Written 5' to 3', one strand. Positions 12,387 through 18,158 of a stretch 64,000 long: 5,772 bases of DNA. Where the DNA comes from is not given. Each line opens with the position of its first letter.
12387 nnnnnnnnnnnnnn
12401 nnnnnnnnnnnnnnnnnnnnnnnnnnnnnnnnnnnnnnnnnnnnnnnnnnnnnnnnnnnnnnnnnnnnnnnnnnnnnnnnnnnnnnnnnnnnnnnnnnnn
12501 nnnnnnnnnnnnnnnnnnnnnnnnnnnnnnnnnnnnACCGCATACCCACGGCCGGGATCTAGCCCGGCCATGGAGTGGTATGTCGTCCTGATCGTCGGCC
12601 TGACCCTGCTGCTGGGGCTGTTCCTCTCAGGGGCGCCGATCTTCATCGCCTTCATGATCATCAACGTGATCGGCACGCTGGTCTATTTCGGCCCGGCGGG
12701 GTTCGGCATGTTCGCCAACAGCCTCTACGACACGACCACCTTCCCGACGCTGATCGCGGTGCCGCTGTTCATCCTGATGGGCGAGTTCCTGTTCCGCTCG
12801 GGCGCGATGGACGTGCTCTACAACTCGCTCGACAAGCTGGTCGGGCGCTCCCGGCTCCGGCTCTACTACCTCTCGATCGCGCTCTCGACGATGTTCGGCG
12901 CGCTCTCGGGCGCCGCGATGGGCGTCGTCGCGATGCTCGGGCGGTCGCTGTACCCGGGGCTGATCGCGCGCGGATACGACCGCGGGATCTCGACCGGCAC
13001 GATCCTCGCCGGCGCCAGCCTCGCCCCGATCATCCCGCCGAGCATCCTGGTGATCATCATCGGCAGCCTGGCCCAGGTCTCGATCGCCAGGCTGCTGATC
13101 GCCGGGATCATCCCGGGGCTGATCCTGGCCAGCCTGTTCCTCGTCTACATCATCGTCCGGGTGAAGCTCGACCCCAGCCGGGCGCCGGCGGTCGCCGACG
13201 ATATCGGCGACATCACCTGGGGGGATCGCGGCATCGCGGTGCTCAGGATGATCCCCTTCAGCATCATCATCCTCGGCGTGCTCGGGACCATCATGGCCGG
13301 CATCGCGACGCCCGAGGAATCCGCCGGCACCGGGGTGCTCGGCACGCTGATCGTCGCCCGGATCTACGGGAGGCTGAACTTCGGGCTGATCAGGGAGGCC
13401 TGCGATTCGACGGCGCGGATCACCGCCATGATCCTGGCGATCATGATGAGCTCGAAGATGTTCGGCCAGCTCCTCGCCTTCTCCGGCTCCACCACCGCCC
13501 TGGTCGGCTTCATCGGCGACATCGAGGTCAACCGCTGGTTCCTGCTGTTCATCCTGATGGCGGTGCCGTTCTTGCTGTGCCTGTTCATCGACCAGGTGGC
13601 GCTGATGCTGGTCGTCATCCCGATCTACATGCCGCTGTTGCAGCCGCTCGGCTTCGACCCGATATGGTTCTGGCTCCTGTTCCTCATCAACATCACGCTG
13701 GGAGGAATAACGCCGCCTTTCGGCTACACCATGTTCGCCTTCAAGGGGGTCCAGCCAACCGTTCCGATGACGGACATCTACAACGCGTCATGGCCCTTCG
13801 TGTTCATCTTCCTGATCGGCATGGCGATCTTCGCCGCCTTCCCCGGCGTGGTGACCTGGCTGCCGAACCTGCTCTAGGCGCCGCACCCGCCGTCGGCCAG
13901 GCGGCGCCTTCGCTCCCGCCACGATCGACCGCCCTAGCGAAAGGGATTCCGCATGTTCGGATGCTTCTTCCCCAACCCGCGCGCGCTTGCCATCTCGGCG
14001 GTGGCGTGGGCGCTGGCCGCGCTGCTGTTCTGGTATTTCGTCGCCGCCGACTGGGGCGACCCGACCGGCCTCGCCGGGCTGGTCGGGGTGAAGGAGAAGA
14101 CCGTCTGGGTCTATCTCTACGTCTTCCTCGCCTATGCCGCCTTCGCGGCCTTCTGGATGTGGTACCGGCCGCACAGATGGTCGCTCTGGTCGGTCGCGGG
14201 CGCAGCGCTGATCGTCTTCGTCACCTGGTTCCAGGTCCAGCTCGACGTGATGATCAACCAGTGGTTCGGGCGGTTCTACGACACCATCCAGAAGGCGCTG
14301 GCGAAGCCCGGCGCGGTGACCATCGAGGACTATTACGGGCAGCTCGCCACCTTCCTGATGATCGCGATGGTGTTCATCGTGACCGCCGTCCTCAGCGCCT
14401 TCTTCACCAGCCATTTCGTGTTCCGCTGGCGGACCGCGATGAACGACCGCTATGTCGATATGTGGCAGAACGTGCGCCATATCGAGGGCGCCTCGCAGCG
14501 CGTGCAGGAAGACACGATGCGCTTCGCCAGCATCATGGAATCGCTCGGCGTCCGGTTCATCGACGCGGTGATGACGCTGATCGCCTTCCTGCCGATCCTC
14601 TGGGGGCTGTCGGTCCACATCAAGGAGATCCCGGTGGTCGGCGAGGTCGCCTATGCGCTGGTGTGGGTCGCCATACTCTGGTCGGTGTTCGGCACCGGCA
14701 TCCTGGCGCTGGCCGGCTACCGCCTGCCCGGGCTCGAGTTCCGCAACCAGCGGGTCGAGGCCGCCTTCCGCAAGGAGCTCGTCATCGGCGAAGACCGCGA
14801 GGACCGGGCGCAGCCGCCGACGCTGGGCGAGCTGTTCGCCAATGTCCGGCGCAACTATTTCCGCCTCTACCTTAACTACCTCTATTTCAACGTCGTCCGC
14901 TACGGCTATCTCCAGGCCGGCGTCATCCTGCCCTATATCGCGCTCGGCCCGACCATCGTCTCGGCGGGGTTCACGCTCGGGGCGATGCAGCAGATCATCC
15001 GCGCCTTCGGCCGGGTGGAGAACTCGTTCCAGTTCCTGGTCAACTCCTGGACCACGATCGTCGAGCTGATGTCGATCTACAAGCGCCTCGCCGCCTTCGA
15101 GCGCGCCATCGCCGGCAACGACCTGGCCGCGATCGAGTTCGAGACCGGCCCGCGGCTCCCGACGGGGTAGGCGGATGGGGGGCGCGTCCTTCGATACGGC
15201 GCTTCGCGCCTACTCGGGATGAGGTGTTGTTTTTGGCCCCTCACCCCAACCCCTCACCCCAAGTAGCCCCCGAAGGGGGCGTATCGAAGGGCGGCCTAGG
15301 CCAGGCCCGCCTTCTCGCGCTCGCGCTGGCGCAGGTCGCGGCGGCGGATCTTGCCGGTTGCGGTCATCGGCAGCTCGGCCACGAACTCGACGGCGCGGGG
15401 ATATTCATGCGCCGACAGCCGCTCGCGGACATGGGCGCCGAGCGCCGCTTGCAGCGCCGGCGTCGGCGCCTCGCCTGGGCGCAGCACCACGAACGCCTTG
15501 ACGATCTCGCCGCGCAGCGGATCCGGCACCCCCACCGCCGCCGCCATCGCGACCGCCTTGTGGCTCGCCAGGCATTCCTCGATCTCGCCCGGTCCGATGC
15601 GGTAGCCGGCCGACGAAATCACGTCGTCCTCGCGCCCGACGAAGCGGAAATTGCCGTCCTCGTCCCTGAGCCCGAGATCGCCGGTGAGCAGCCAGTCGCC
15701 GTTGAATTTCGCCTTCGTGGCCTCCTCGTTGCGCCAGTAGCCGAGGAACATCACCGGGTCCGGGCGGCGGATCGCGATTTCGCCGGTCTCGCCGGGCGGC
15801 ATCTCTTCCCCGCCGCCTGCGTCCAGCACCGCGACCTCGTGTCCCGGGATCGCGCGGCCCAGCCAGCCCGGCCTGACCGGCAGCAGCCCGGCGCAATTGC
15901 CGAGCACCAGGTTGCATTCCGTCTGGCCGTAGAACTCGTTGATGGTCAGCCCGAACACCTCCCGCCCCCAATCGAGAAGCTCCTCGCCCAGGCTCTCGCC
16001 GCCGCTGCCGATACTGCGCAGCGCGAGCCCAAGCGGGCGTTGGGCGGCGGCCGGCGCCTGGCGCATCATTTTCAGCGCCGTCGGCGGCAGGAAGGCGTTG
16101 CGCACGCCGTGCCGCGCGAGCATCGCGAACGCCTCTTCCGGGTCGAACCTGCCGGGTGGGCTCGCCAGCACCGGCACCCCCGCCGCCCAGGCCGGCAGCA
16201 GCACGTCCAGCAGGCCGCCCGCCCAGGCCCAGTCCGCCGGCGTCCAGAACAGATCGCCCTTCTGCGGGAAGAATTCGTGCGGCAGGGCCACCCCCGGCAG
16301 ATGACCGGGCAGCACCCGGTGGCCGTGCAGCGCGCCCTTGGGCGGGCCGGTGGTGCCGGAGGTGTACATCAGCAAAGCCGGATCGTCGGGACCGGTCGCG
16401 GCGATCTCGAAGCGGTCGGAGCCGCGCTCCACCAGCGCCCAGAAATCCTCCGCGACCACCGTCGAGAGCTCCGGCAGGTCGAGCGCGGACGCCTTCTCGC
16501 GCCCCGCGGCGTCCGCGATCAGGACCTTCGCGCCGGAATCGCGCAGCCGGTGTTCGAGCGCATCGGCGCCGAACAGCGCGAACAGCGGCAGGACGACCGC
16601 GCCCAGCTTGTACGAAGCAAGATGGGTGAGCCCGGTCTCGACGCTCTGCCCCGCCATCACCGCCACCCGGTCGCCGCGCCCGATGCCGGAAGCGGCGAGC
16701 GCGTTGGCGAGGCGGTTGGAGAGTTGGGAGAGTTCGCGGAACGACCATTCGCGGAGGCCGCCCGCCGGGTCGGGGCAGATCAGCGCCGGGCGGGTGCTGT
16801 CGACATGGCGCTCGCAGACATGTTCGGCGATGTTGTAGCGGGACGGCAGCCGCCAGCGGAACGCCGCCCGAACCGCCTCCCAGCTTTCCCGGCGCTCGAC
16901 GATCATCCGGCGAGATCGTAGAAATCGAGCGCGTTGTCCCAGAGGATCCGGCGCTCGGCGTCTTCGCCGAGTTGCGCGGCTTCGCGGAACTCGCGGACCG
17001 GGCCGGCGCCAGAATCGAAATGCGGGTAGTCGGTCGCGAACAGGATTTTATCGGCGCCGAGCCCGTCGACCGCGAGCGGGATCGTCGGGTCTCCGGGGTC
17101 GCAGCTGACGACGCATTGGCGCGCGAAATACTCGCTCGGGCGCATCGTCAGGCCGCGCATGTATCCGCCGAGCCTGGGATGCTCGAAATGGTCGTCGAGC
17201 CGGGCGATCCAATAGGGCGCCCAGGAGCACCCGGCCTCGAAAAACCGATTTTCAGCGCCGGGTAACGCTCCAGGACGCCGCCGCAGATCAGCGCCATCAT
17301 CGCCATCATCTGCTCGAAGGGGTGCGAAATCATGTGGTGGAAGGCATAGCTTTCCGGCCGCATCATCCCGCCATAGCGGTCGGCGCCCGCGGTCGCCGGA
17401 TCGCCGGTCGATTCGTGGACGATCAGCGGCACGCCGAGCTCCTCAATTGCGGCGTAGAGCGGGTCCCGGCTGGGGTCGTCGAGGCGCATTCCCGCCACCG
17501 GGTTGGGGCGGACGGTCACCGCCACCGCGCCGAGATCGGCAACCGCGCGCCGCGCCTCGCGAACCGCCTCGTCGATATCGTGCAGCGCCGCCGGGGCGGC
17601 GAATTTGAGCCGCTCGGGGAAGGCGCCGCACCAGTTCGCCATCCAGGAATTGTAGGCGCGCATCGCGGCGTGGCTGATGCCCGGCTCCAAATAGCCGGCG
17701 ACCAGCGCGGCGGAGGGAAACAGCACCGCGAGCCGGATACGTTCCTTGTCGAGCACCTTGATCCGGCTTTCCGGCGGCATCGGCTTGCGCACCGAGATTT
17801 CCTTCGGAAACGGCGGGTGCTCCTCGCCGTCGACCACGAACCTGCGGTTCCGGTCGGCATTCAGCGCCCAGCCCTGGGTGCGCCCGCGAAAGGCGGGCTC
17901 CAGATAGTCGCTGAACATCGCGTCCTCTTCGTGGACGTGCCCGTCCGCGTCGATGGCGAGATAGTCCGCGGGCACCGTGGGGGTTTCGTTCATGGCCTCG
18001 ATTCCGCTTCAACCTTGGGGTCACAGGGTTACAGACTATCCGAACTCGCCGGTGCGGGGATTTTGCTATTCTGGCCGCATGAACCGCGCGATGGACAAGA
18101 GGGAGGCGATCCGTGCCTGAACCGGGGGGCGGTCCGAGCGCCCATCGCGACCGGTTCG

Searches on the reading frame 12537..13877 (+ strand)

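Call 12: search_protein_families(library=pfam, proteins=[window:12537-13877:+], max_evalue=0.001)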
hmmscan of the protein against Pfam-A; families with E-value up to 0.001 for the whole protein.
window:12537-13877:+ (446 aa): 1 family
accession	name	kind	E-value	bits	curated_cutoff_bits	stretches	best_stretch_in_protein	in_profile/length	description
PF06808.19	DctM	-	3.7e-68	230.7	23.8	1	23-437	2-412/413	Tripartite ATP-independent periplasmic transporter, DctM component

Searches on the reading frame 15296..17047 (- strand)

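Call 12: search_protein_families(library=pfam, proteins=[window:15296-17047:-], max_evalue=0.001)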
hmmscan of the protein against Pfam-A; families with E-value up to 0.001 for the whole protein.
window:15296-17047:- (583 aa): 2 families
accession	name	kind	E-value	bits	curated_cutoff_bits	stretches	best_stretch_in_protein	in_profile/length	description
PF00501.34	AMP-binding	-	9.3e-72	242.4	29.9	1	85-438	10-384/384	AMP-binding enzyme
PF13193.12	AMP-binding_C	-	3.4e-23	82.8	24.5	1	488-566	1-76/76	AMP-binding enzyme C-terminal domain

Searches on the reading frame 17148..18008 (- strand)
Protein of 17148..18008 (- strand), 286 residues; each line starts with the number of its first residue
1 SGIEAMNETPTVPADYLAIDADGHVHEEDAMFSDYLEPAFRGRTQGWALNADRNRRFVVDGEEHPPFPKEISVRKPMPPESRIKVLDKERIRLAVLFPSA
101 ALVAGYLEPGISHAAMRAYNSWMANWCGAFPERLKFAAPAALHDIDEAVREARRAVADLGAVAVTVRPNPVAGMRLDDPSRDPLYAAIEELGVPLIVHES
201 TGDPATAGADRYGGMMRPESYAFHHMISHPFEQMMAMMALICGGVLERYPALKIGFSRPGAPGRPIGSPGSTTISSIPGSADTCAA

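Call 12: search_protein_families(library=pfam, proteins=[window:17148-18008:-], max_evalue=0.001)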
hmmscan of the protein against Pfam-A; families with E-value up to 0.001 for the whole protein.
window:17148-18008:- (286 aa): 1 family
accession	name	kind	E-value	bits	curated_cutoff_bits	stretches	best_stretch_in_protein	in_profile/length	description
PF04909.20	Amidohydro_2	-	1.2e-17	65.1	26.4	1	98-257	44-177/289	Amidohydrolase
